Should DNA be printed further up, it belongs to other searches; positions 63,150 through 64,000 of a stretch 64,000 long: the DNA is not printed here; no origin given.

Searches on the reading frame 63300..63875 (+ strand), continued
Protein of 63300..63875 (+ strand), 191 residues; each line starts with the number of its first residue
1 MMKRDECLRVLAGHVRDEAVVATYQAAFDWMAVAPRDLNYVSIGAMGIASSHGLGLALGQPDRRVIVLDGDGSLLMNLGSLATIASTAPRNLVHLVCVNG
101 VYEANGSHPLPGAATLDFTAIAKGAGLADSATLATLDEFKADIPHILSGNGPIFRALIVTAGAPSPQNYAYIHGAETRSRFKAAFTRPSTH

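Call 15: find_encoding_contigs(protein=P0112, flank=10000, max_places=2)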
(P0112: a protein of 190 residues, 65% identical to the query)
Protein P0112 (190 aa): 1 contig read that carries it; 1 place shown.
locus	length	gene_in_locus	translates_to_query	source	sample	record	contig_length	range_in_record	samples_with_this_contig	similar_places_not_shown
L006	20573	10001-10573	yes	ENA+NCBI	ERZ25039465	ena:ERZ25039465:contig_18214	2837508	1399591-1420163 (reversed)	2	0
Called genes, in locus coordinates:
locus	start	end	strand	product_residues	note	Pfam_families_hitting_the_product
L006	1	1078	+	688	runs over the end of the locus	PF00724:Oxidored_FMN, PF00070:Pyr_redox (faint), PF01134:GIDA (faint), PF03486:HI0933_like (weak), PF07992:Pyr_redox_2, PF12831:FAD_oxidored, PF13450:NAD_binding_8 (weak)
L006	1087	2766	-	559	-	PF00496:SBP_bac_5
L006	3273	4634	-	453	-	PF00355:Rieske, PF19301:LigXa_C (faint)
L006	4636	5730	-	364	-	PF00155:Aminotran_1_2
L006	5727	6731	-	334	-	PF24827:AstE_AspA_cat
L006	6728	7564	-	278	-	PF00528:BPD_transp_1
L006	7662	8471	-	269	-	PF00497:SBP_bac_3, PF10613:Lig_chan-Glu_bd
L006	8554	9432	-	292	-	PF00528:BPD_transp_1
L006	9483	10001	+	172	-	-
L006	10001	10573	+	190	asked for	PF02775:TPP_enzyme_C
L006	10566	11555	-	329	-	PF04909:Amidohydro_2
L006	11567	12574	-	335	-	PF14226:DIOX_N, PF03171:2OG-FeII_Oxy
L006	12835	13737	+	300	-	PF13379:NMT1_2, PF09084:NMT1, PF12974:Phosphonate-bd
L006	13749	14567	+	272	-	PF14226:DIOX_N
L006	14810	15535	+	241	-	PF00392:GntR, PF07729:FCD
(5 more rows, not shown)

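Call 17: find_related_loci(query=A2, collection=genome_contigs, flank=10000)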
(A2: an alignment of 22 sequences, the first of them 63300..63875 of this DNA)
Query A2 (191 aa) in genome_contigs; peptide patterns used: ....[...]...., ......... (x = any residue, [..] = any of these).
600 stretches matched a pattern (row limit reached: there are more); 598 encode a relative of the query (tblastn E <= 1e-3); the best 80 are kept; 80 distinct loci.
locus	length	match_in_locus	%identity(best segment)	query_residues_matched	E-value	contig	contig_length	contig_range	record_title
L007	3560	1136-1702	80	1-189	1e-97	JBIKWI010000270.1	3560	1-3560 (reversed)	MAG: Tagaea sp. isolate ME2015-09-13_3300035666_group6_bin128 Rohwer_bin1822_scaffold_54926_c1, whole genome shotgun seq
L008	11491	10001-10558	80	1-186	1e-94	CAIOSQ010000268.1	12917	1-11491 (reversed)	MAG: uncultured Rhodospirillales bacterium isolate Loclat_bin-04156 genome assembly, contig: bin-04156:268/468, whole ge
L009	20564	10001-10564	78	1-188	9e-94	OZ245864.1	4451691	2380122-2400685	MAG: Tagaea sp. isolate b89f3a61-f39d-4744-9122-d78dad599a90 genome assembly, chromosome: 1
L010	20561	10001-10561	78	1-187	2e-93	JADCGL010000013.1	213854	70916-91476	MAG: Telmatospirillum sp. isolate M043S1SP1A48QC M043S1_13, whole genome shotgun sequence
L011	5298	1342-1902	79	1-187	3e-93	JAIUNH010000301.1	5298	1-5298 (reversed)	MAG: Proteobacteria bacterium isolate ALPHA1 spades-bin.77~NODE_12453_length_5298_cov_0.968091, whole genome shotgun seq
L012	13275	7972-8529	78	1-186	1e-98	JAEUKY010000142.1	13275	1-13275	MAG: Rhodospirillales bacterium isolate new MAG-107 k141_4307048, whole genome shotgun sequence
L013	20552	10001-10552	62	2-185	9e-74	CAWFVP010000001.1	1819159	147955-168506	MAG: uncultured Alphaproteobacteria bacterium isolate MFD09671.bin.2.139 genome assembly, contig: contig_11494, whole ge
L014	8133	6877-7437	62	2-189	2e-73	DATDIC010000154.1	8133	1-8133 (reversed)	MAG TPA_asm: Acetobacteraceae bacterium isolate SMAG_U294 k141_872752, whole genome shotgun sequence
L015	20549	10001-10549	63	2-185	3e-72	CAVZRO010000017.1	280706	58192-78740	MAG: uncultured proteobacterium isolate MFD05705.bin.1.193 genome assembly, contig: contig_36623, whole genome shotgun s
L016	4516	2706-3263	59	1-185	2e-70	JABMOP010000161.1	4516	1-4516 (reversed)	MAG: Rhodospirillales bacterium isolate bin.359 k141_2290397, whole genome shotgun sequence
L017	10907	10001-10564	59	1-187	2e-67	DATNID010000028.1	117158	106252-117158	MAG TPA_asm: Stellaceae bacterium isolate SMAG_U11364 k141_393401, whole genome shotgun sequence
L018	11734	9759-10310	56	1-185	4e-67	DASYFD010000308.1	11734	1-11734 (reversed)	MAG TPA_asm: Xanthobacteraceae bacterium isolate SMAG_U5004 k141_194372, whole genome shotgun sequence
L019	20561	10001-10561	53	1-187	7e-67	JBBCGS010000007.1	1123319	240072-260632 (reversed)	MAG: Gammaproteobacteria bacterium isolate CoA_metab_bin.120 s11129.ctg011151l, whole genome shotgun sequence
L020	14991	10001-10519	63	1-173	6e-67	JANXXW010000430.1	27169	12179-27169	MAG: Rhodospirillales bacterium isolate GL140_3_metabat_233 GL140_3_k141_2187845, whole genome shotgun sequence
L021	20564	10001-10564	55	1-187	7e-67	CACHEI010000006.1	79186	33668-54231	uncultured SAR116 cluster alpha proteobacterium isolate AG-911-J17 genome assembly, contig: AG-911-J17_NODE_6, whole gen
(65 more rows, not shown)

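Call 20: search_solved_structures(query=window:63300-63875:+, max_evalue=0.001)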
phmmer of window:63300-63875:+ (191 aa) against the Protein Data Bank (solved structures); distinct sequences matched with E-value up to 0.001: 56.
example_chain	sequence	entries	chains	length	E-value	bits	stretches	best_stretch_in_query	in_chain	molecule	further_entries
9iz3_B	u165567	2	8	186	1e-16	64.6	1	5-111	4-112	Putative phosphonopyruvate decarboxylase beta subunit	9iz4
4gpe_A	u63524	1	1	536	3.4e-08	36.8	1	35-157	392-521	Benzoylformate decarboxylase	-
4qel_A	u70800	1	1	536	8.3e-08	35.6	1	35-157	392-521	Benzoylformate decarboxylase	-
9u8q_G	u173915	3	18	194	8.4e-08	35.5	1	32-179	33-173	Thiamine pyrophosphate enzyme TPP-binding domain-containing protein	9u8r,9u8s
4mq5_A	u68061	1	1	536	8.9e-08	35.5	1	35-157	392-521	Benzoylformate decarboxylase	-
4mpr_A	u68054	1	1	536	8.9e-08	35.5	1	35-157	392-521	Benzoylformate decarboxylase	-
4mpj_A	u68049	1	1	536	9e-08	35.4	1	35-157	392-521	Benzoylformate decarboxylase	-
4jua_A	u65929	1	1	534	1.1e-07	35.1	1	35-156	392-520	Benzoylformate decarboxylase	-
4ju9_A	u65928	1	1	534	1.1e-07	35.1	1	35-156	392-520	Benzoylformate decarboxylase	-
4jub_A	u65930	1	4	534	1.1e-07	35.1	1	35-156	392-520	Benzoylformate decarboxylase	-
4juf_A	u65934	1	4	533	1.1e-07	35.1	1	35-156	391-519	Benzoylformate decarboxylase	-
4ju8_A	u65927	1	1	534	1.1e-07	35.1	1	35-156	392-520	Benzoylformate decarboxylase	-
3fzn_A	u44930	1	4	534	1.1e-07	35.1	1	35-156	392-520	Benzoylformate decarboxylase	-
4jud_X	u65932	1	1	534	1.2e-07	35.1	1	35-156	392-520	Benzoylformate decarboxylase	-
4juc_A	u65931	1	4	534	1.2e-07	35.1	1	35-156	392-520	Benzoylformate decarboxylase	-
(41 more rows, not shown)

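Call 21: search_solved_structures(query=L001:10584-11186:+, max_evalue=1, show_alignments=3)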
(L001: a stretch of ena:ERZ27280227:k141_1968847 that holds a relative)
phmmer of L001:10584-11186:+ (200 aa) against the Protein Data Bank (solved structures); distinct sequences matched with E-value up to 1: 4.
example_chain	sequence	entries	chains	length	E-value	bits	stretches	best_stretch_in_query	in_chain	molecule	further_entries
4mlm_A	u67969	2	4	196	4.5e-05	26.8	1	46-97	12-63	Predicted HD phosphohydrolase PhnZ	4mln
4n71_A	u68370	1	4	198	4.8e-05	26.7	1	46-97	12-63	Predicted HD phosphohydrolase PhnZ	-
4n6w_A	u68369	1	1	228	5.6e-05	26.5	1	46-97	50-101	Predicted HD phosphohydrolase PhnZ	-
6npa_A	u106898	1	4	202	0.00036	23.8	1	55-98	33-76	TmpB, (R)-1-hydroxy-2-trimethylaminoethylphosphonate oxygenase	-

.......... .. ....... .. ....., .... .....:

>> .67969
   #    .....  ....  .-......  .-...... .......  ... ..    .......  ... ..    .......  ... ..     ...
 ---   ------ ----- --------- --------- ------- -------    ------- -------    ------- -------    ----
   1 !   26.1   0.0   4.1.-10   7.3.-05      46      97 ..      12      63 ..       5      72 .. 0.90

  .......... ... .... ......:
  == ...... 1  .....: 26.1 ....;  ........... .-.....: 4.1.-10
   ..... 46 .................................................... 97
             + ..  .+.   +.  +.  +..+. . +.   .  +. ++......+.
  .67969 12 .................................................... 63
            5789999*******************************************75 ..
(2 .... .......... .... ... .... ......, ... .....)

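Call 32: find_homologous_proteins(query=L001:10584-11186:+, max_evalue=0.001)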
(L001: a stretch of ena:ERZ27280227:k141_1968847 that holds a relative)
Query L001:10584-11186:+ (200 aa): 717 proteins with E <= 0.001 among 1591 candidates; the best 120 are listed.
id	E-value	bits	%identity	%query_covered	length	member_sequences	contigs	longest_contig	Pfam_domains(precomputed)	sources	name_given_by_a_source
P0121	9.8e-128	442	97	100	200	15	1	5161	-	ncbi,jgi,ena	-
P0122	8.8e-119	413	89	100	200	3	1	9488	-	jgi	jgi:predicted HD phosphohydrolase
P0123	2.6e-105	369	80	100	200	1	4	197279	-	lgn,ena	-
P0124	1.8e-98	347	75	99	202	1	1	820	-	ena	-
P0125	2.2e-91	323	71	95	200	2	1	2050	-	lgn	-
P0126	3.5e-91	323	70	100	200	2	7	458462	-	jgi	jgi:predicted HD phosphohydrolase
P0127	5.0e-90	319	69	95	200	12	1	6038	-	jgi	jgi:predicted HD phosphohydrolase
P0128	1.7e-89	317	70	95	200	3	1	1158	-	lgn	-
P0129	5.7e-89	315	69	100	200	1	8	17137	-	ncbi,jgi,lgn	jgi:predicted HD phosphohydrolase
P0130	6.5e-89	315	70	95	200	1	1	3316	-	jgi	jgi:predicted HD phosphohydrolase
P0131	1.1e-88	315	71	95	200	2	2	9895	-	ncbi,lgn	ncbi:MAG: peptidase [Tagaea sp.]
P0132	1.6e-88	314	69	99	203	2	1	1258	-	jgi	jgi:predicted HD phosphohydrolase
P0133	6.3e-88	312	69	99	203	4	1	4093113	-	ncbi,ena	-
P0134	7.8e-88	312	68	99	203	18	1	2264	-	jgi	-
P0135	1.0e-86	308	68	95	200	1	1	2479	PF01966.29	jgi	jgi:predicted HD phosphohydrolase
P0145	5.4e-81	289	63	100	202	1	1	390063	-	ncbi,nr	ncbi:MAG: phosphohydrolase [Alphaproteobacteria bacterium]|nr:phosphohydrolase [Alphaproteobacteria 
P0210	3.7e-64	234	55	98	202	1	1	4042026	-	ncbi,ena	-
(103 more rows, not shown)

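Call 33: find_encoding_contigs(protein=P0133, flank=9000, max_places=1)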
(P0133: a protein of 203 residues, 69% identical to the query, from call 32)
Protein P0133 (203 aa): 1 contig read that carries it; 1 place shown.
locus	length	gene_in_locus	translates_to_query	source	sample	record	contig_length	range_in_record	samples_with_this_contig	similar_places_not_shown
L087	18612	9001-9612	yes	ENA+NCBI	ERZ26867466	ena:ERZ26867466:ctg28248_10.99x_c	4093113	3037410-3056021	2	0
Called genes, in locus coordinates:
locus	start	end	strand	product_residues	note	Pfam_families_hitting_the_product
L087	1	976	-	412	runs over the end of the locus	PF01979:Amidohydro_1, PF07969:Amidohydro_3 (weak)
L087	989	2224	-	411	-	PF01979:Amidohydro_1, PF07969:Amidohydro_3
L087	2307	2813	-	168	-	-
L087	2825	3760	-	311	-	PF02653:BPD_transp_2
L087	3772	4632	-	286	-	PF02653:BPD_transp_2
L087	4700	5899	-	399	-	PF13433:Peripla_BP_5, PF13458:Peripla_BP_6, PF01094:ANF_receptor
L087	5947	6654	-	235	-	PF00005:ABC_tran, PF02463:SMC_N (faint), PF13555:AAA_29 (faint), PF13304:AAA_21 (weak)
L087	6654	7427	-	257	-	PF13476:AAA_23 (weak), PF00005:ABC_tran, PF13304:AAA_21 (faint)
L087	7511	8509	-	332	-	PF00389:2-Hacid_dh, PF02826:2-Hacid_dh_C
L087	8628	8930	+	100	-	-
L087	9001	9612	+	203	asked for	-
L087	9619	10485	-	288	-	PF00528:BPD_transp_1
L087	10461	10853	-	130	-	PF01042:Ribonuc_L-PSP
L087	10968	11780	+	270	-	PF00497:SBP_bac_3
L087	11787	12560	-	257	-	PF02633:Creatininase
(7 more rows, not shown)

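Call 34: find_encoding_contigs(protein=P0145, flank=9000, max_places=1)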
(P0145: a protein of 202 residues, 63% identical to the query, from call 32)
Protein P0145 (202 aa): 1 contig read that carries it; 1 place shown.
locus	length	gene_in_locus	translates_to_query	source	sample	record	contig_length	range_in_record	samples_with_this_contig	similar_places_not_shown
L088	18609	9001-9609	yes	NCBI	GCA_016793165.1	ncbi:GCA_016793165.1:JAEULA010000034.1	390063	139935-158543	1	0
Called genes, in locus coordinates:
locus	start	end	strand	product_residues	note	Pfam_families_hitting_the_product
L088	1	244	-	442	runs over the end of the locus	PF01547:SBP_bac_1, PF13416:SBP_bac_8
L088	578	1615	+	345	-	-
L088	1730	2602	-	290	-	PF02678:Pirin, PF05726:Pirin_C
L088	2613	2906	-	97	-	-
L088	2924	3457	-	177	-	-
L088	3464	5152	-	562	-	PF17391:Urocanase_N, PF01175:Urocanase, PF17392:Urocanase_C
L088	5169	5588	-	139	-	PF00903:Glyoxalase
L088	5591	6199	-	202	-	PF02627:CMD (faint)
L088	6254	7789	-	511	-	PF00221:Lyase_aromatic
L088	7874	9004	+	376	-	PF00155:Aminotran_1_2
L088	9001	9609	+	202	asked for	-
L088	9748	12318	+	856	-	PF02743:dCache_1, PF00512:HisKA, PF02518:HATPase_c, PF00072:Response_reg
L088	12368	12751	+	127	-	PF00072:Response_reg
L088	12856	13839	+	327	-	PF14226:DIOX_N, PF03171:2OG-FeII_Oxy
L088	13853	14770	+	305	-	PF00487:FA_desaturase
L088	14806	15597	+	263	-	PF00528:BPD_transp_1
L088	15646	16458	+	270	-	PF00497:SBP_bac_3, PF10613:Lig_chan-Glu_bd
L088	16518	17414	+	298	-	PF00528:BPD_transp_1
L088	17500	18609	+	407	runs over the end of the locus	PF00355:Rieske, PF00848:Ring_hydroxyl_A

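Call 35: find_encoding_contigs(protein=P0210, flank=9000, max_places=1)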
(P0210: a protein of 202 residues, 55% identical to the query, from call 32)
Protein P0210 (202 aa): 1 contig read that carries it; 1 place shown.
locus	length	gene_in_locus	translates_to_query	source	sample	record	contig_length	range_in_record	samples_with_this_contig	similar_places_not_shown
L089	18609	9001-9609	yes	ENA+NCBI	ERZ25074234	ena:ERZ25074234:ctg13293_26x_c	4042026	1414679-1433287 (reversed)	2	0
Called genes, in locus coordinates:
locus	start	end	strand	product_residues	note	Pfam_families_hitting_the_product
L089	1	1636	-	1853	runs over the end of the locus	-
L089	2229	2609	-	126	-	-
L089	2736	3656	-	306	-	PF00126:HTH_1, PF03466:LysR_substrate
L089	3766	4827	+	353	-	PF03601:Cons_hypoth698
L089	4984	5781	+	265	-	PF00497:SBP_bac_3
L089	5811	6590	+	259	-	PF00528:BPD_transp_1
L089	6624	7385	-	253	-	PF02463:SMC_N (weak), PF13166:AAA_13 (faint), PF13555:AAA_29 (faint), PF00005:ABC_tran, PF13304:AAA_21 (weak)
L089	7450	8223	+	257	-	PF02633:Creatininase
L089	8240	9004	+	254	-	PF02798:GST_N (weak), PF13417:GST_N_3, PF13409:GST_N_2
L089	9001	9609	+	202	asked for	-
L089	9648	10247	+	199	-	-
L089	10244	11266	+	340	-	PF14226:DIOX_N, PF03171:2OG-FeII_Oxy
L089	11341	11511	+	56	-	-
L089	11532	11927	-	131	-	-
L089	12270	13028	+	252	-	PF01625:PMSR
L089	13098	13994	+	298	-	PF00135:COesterase, PF20434:BD-FAE, PF07859:Abhydrolase_3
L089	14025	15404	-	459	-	PF00578:AhpC-TSA, PF08534:Redoxin, PF13905:Thioredoxin_8 (faint)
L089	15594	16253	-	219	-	PF19648:DUF6151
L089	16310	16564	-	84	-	-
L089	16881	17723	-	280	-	PF00899:ThiF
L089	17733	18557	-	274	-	PF13428:TPR_14 (faint), PF16331:TolA_bind_tri, PF09976:TPR_21 (weak), PF13525:YfiO, PF13432:TPR_16 (weak), PF07719:TPR_2 (weak), PF14559:TPR_19, PF13174:TPR_6 (weak), +2 more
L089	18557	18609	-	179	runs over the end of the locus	PF00691:OmpA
